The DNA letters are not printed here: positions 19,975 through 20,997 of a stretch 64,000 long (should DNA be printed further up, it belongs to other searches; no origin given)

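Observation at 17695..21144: CheY-like phospho-receiver domain embedded inside a tandem HdrA flavin/FeS electron-bifurcation subunit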

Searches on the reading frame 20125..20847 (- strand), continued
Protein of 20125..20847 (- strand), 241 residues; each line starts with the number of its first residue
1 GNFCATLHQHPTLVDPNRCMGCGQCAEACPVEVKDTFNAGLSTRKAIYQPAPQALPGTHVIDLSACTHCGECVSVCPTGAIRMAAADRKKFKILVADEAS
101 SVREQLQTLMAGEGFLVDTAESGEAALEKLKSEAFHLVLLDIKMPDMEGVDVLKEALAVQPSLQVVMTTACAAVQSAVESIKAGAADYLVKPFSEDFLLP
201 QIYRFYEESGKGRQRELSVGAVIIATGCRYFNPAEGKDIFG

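Call 56: find_homologous_proteins(query=P0150, max_evalue=1e-50)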
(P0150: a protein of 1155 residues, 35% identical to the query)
Query P0150 (1155 aa): 2557 proteins with E <= 1e-50 among 8000 candidates; the best 120 are listed.
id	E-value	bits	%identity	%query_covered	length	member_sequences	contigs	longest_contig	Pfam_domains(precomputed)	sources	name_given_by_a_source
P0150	0.0e+0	2652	100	100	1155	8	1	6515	PF14697.12,PF17179.10,PF13450.13,PF07992.21,PF12837.13,PF00070.34,PF03486.21,PF13484.12,PF12838.13,PF13534.12,PF13459.12,PF01134.29,PF12831.14,PF01266.31,PF01593.31,PF12797.13,PF00890.31,PF00037.33,PF13738.13,PF25160.2,PF13237.12,PF13183.12,PF13187.12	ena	-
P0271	0.0e+0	2219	82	100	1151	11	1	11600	PF14697.12,PF17179.10,PF13450.13,PF07992.21,PF12837.13,PF00070.34,PF03486.21,PF13484.12,PF12838.13,PF13534.12,PF00072.31,PF01134.29,PF12831.14,PF01266.31,PF12797.13,PF00890.31,PF00037.33,PF25160.2,PF13237.12,PF13183.12,PF13187.12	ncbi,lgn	-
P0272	0.0e+0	2105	78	100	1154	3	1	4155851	PF14697.12,PF13450.13,PF07992.21,PF12837.13,PF00070.34,PF03486.21,PF13484.12,PF12838.13,PF13534.12,PF01134.29,PF12831.14,PF01266.31,PF12797.13,PF00890.31,PF00037.33,PF25160.2,PF13237.12,PF13183.12,PF13187.12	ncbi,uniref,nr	ncbi:FAD-dependent oxidoreductase [Desulfolutivibrio sulfoxidireducens]|uniref:FAD-dependent oxidore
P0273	0.0e+0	2053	77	100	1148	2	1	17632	PF14697.12,PF17179.10,PF13450.13,PF07992.21,PF12837.13,PF00070.34,PF03486.21,PF13484.12,PF12838.13,PF13534.12,PF00072.31,PF01134.29,PF12831.14,PF01946.24,PF01266.31,PF12797.13,PF00890.31,PF00037.33,PF25160.2,PF13237.12,PF13183.12,PF13187.12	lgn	-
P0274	0.0e+0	2040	76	99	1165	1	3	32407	PF14697.12,PF13450.13,PF07992.21,PF12837.13,PF00070.34,PF03486.21,PF13484.12,PF12838.13,PF01134.29,PF12831.14,PF01946.24,PF01266.31,PF12797.13,PF00890.31,PF00037.33,PF13738.13,PF25160.2,PF13237.12,PF13187.12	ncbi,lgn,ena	-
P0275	0.0e+0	1995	72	100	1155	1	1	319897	PF14697.12,PF13450.13,PF07992.21,PF12837.13,PF00070.34,PF03486.21,PF13484.12,PF12838.13,PF00072.31,PF01134.29,PF01494.26,PF12831.14,PF01946.24,PF01266.31,PF12797.13,PF00890.31,PF00037.33,PF25160.2,PF13237.12,PF13187.12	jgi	jgi:heterodisulfide reductase subunit A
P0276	0.0e+0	1919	77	91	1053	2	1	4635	PF14697.12,PF13450.13,PF07992.21,PF12837.13,PF00070.34,PF03486.21,PF13484.12,PF12838.13,PF00072.31,PF01134.29,PF12831.14,PF01946.24,PF01266.31,PF12797.13,PF00890.31,PF00037.33,PF25160.2,PF13237.12,PF13183.12,PF13187.12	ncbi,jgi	jgi:heterodisulfide reductase subunit A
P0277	0.0e+0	1811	68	100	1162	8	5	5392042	PF14697.12,PF13450.13,PF07992.21,PF12837.13,PF00070.34,PF03486.21,PF13484.12,PF12838.13,PF13459.12,PF01134.29,PF12831.14,PF01266.31,PF01593.31,PF12797.13,PF00890.31,PF00037.33,PF25160.2,PF13237.12,PF13187.12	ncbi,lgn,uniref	ncbi:MAG: 4Fe-4S binding protein [Solidesulfovibrio sp. DCME]|uniref:4Fe-4S binding protein n=1 Tax=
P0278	0.0e+0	1808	67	99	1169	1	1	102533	PF14697.12,PF17179.10,PF13450.13,PF07992.21,PF12837.13,PF00070.34,PF03486.21,PF13484.12,PF12838.13,PF01134.29,PF12831.14,PF01266.31,PF01593.31,PF12797.13,PF00890.31,PF00037.33,PF25160.2,PF13237.12,PF13187.12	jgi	jgi:heterodisulfide reductase subunit A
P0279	0.0e+0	1768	66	99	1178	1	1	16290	PF14697.12,PF17179.10,PF13450.13,PF07992.21,PF12837.13,PF00070.34,PF03486.21,PF13484.12,PF12838.13,PF13534.12,PF13459.12,PF01134.29,PF12831.14,PF01266.31,PF01593.31,PF12797.13,PF00890.31,PF00037.33,PF25160.2,PF13237.12,PF13183.12,PF13187.12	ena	-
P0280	0.0e+0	1651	62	99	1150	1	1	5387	PF14697.12,PF13450.13,PF07992.21,PF12837.13,PF00070.34,PF03486.21,PF13484.12,PF12838.13,PF13534.12,PF00072.31,PF01134.29,PF01494.26,PF12831.14,PF01946.24,PF01266.31,PF12797.13,PF00890.31,PF00037.33,PF25160.2,PF13237.12,PF13183.12,PF13187.12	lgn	-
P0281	0.0e+0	1622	60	99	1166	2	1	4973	PF14697.12,PF17179.10,PF13450.13,PF07992.21,PF12837.13,PF00070.34,PF03486.21,PF13484.12,PF12838.13,PF13459.12,PF12800.13,PF00072.31,PF01134.29,PF12831.14,PF01266.31,PF12797.13,PF00890.31,PF00037.33,PF13738.13,PF25160.2,PF13237.12,PF13183.12,PF13187.12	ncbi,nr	ncbi:MAG: FAD-dependent oxidoreductase [Desulfovibrionaceae bacterium]|nr:FAD-dependent oxidoreducta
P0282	0.0e+0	1619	61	99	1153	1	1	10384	PF14697.12,PF17179.10,PF13450.13,PF07992.21,PF12837.13,PF00070.34,PF03486.21,PF13484.12,PF12838.13,PF00072.31,PF01134.29,PF12831.14,PF01946.24,PF01266.31,PF12797.13,PF00890.31,PF00037.33,PF25160.2,PF13237.12,PF13183.12,PF13187.12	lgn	-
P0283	0.0e+0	1617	60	99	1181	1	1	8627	PF14697.12,PF13450.13,PF07992.21,PF12837.13,PF00070.34,PF03486.21,PF13484.12,PF12838.13,PF13459.12,PF00072.31,PF01134.29,PF12831.14,PF01266.31,PF12797.13,PF00890.31,PF00037.33,PF13738.13,PF25160.2,PF13237.12,PF13187.12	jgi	-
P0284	0.0e+0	1603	61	99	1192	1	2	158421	PF14697.12,PF13450.13,PF07992.21,PF12837.13,PF00070.34,PF03486.21,PF13484.12,PF12838.13,PF13459.12,PF12800.13,PF00072.31,PF01134.29,PF12831.14,PF01266.31,PF12797.13,PF00890.31,PF00037.33,PF25160.2,PF13237.12,PF13187.12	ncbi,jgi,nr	ncbi:MAG: FAD-dependent oxidoreductase [Desulfovibrionaceae bacterium]|jgi:heterodisulfide reductase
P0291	0.0e+0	1561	59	99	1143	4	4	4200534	PF14697.12,PF13450.13,PF07992.21,PF12837.13,PF00070.34,PF03486.21,PF13484.12,PF12838.13,PF13459.12,PF12800.13,PF01134.29,PF12831.14,PF01266.31,PF12797.13,PF00890.31,PF00037.33,PF25160.2,PF13237.12,PF13183.12,PF13187.12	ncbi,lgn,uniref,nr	ncbi:FAD-dependent oxidoreductase [Desulfocurvibacter africanus]|uniref:Response regulator receiver 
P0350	0.0e+0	1470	56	99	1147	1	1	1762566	PF14697.12,PF13450.13,PF07992.21,PF12837.13,PF00070.34,PF13484.12,PF12838.13,PF00072.31,PF01134.29,PF12831.14,PF01266.31,PF12797.13,PF00890.31,PF00037.33,PF13237.12,PF13187.12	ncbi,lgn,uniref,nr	ncbi:heterodisulfide reductase subunit A [Desulfobaculum xiamenense]|uniref:Heterodisulfide reductas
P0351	0.0e+0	1470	57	99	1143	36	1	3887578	PF14697.12,PF13450.13,PF07992.21,PF12837.13,PF00070.34,PF03486.21,PF13484.12,PF12838.13,PF12800.13,PF00072.31,PF01134.29,PF12831.14,PF01946.24,PF01266.31,PF12797.13,PF00890.31,PF00037.33,PF13237.12,PF13183.12,PF13187.12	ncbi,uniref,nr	ncbi:FAD-dependent oxidoreductase [Pseudodesulfovibrio thermohalotolerans]|uniref:4Fe-4S binding pro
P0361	0.0e+0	1459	56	99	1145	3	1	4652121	PF14697.12,PF13450.13,PF07992.21,PF12837.13,PF00070.34,PF13484.12,PF12838.13,PF00072.31,PF01134.29,PF12831.14,PF01266.31,PF00890.31,PF00037.33,PF13237.12,PF13183.12,PF13187.12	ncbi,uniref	ncbi:FAD-dependent oxidoreductase [Maridesulfovibrio sp.]|uniref:FAD-dependent oxidoreductase n=1 Ta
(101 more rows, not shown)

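Call 58: find_encoding_contigs(protein=P0272, flank=10000, max_places=1)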
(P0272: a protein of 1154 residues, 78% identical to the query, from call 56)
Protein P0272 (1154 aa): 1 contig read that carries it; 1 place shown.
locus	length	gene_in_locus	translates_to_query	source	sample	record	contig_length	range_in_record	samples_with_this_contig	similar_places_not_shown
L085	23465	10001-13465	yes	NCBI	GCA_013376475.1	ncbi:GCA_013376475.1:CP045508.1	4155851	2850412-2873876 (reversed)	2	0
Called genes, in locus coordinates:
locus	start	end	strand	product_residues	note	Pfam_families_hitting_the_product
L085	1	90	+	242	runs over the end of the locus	-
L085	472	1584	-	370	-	PF13183:Fer4_8 (faint), PF13237:Fer4_10, PF12837:Fer4_6 (faint), PF12838:Fer4_7 (weak), PF14697:Fer4_21 (faint), PF00037:Fer4 (weak), PF04422:FrhB_FdhB_N, PF04432:FrhB_FdhB_C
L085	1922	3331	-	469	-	PF00072:Response_reg, PF00158:Sigma54_activat, PF01078:Mg_chelatase (faint), PF14532:Sigma54_activ_2, PF00004:AAA (weak), PF07724:AAA_2 (weak), PF07728:AAA_5, PF25601:AAA_lid_14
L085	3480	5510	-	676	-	PF08448:PAS_4 (weak), PF00989:PAS, PF08448:PAS_4, PF13188:PAS_8, PF13426:PAS_9, PF08447:PAS_3 (weak), PF02518:HATPase_c, PF00072:Response_reg, +1 more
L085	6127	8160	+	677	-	PF00890:FAD_binding_2 (weak), PF01134:GIDA (weak), PF01266:DAO (weak), PF12831:FAD_oxidored, PF13450:NAD_binding_8, PF12838:Fer4_7, PF13237:Fer4_10, PF14697:Fer4_21, +8 more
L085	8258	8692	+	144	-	PF02662:FlpD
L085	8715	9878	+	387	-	PF04432:FrhB_FdhB_C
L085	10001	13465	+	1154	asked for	PF00890:FAD_binding_2 (weak), PF01266:DAO (weak), PF12831:FAD_oxidored (weak), PF00037:Fer4, PF13187:Fer4_9, PF07992:Pyr_redox_2, PF12838:Fer4_7, PF13237:Fer4_10, +17 more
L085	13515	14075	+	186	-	PF13183:Fer4_8, PF13187:Fer4_9, PF13534:Fer4_17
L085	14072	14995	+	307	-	PF02754:CCG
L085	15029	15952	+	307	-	PF00582:Usp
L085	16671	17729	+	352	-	PF03480:DctP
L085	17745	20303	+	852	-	PF02743:dCache_1 (weak), PF00512:HisKA, PF02518:HATPase_c, PF00072:Response_reg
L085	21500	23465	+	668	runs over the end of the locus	PF02743:dCache_1, PF00672:HAMP, PF00015:MCPsignal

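Call 59: find_encoding_contigs(protein=P0291, flank=10000, max_places=1)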
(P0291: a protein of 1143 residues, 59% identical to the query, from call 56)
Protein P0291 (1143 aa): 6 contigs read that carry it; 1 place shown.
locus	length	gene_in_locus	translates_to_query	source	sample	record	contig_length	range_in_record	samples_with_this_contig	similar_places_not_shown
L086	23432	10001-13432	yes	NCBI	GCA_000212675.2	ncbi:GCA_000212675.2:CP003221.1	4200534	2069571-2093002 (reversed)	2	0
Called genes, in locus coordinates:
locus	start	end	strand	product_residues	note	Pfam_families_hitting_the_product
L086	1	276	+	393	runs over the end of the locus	PF00291:PALP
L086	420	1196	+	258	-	PF00290:Trp_syntA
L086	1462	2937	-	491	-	PF00072:Response_reg, PF00158:Sigma54_activat, PF14532:Sigma54_activ_2, PF01078:Mg_chelatase (faint), PF07728:AAA_5, PF25601:AAA_lid_14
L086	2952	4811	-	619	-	PF00989:PAS, PF08448:PAS_4, PF13426:PAS_9, PF00989:PAS, PF08448:PAS_4 (weak), PF13426:PAS_9, PF02518:HATPase_c, PF00072:Response_reg, +4 more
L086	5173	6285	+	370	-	PF13237:Fer4_10 (weak), PF14697:Fer4_21 (weak), PF04422:FrhB_FdhB_N, PF04432:FrhB_FdhB_C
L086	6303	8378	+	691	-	PF00890:FAD_binding_2, PF01134:GIDA (weak), PF01266:DAO (weak), PF07992:Pyr_redox_2 (weak), PF12831:FAD_oxidored, PF13450:NAD_binding_8, PF14697:Fer4_21, PF12838:Fer4_7, +6 more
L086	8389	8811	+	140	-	PF02662:FlpD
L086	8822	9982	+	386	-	PF04432:FrhB_FdhB_C (faint), PF13183:Fer4_8 (weak)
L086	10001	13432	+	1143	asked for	PF00037:Fer4 (weak), PF12837:Fer4_6 (weak), PF12838:Fer4_7 (weak), PF07992:Pyr_redox_2, PF12831:FAD_oxidored, PF13237:Fer4_10, PF12838:Fer4_7, PF13187:Fer4_9, +16 more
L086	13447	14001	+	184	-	PF13237:Fer4_10 (faint), PF13183:Fer4_8, PF13187:Fer4_9, PF13534:Fer4_17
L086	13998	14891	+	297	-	PF02754:CCG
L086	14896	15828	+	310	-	PF00582:Usp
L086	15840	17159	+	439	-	-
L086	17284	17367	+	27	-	-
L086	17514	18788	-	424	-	PF00709:Adenylsucc_synt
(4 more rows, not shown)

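Call 60: find_encoding_contigs(protein=P0351, flank=10000, max_places=1)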
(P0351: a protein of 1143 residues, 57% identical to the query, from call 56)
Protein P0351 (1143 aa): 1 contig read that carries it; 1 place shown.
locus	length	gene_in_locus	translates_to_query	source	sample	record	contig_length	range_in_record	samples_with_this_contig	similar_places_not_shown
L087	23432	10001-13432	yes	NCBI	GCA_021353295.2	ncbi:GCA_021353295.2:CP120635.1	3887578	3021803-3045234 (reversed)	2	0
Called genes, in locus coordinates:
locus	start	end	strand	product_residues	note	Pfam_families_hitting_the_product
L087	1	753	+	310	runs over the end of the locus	PF16316:DUF4956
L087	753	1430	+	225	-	PF09359:VTC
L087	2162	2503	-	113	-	-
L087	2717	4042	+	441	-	PF01546:Peptidase_M20, PF07687:M20_dimer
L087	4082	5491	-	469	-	PF00072:Response_reg, PF00158:Sigma54_activat, PF01078:Mg_chelatase (faint), PF14532:Sigma54_activ_2, PF07724:AAA_2 (weak), PF07728:AAA_5, PF25601:AAA_lid_14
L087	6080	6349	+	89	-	PF01527:HTH_Tnp_1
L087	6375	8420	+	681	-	PF00890:FAD_binding_2, PF01134:GIDA (weak), PF01266:DAO (weak), PF07992:Pyr_redox_2 (weak), PF12831:FAD_oxidored, PF13450:NAD_binding_8, PF00037:Fer4 (weak), PF14697:Fer4_21, +9 more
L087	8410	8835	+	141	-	PF02662:FlpD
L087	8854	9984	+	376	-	PF04432:FrhB_FdhB_C (weak), PF13183:Fer4_8 (weak)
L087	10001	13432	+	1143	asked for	PF12831:FAD_oxidored (weak), PF00037:Fer4 (weak), PF13187:Fer4_9, PF00037:Fer4 (weak), PF00072:Response_reg, PF00890:FAD_binding_2 (weak), PF12831:FAD_oxidored, PF12838:Fer4_7, +15 more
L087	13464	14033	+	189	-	PF13183:Fer4_8, PF13187:Fer4_9, PF13534:Fer4_17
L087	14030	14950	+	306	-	PF02754:CCG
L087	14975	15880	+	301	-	PF00582:Usp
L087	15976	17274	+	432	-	-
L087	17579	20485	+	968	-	-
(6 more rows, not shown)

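Call 61: find_encoding_contigs(protein=P0361, flank=10000, max_places=1)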
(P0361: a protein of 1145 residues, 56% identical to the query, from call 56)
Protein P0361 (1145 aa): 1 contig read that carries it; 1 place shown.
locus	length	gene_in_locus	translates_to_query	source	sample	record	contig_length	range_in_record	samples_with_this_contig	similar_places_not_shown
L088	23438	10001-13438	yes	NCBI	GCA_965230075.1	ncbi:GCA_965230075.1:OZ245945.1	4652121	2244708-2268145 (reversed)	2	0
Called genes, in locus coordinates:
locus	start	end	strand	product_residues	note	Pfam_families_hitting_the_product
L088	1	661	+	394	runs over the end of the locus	PF14294:DUF4372, PF01609:DDE_Tnp_1, PF13843:DDE_Tnp_1_7 (weak), PF13612:DDE_Tnp_1_3 (weak)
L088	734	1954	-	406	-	PF13356:Arm-DNA-bind_3, PF14659:Phage_int_SAM_3, PF22022:Phage_int_M, PF00589:Phage_integrase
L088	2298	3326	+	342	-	-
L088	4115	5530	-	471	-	PF00072:Response_reg, PF00158:Sigma54_activat, PF14532:Sigma54_activ_2, PF07728:AAA_5 (weak), PF25601:AAA_lid_14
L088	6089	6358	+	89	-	PF01527:HTH_Tnp_1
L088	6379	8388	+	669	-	PF00890:FAD_binding_2, PF01134:GIDA (weak), PF12831:FAD_oxidored, PF13450:NAD_binding_8, PF13484:Fer4_16, PF12838:Fer4_7, PF13237:Fer4_10, PF14697:Fer4_21, +9 more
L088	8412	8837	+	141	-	PF02662:FlpD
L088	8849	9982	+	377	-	PF04432:FrhB_FdhB_C (faint)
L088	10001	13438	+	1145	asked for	PF00037:Fer4 (weak), PF13187:Fer4_9 (weak), PF00037:Fer4 (weak), PF00072:Response_reg, PF07992:Pyr_redox_2 (weak), PF00890:FAD_binding_2 (weak), PF07992:Pyr_redox_2 (weak), PF12831:FAD_oxidored (weak), +11 more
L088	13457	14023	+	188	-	PF13183:Fer4_8, PF13187:Fer4_9, PF13534:Fer4_17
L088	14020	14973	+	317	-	PF02754:CCG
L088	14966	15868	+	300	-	PF00582:Usp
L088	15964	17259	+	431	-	-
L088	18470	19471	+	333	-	PF13641:Glyco_tranf_2_3, PF13632:Glyco_trans_2_3 (weak)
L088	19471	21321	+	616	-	PF13439:Glyco_transf_4, PF00534:Glycos_transf_1, PF13692:Glyco_trans_1_4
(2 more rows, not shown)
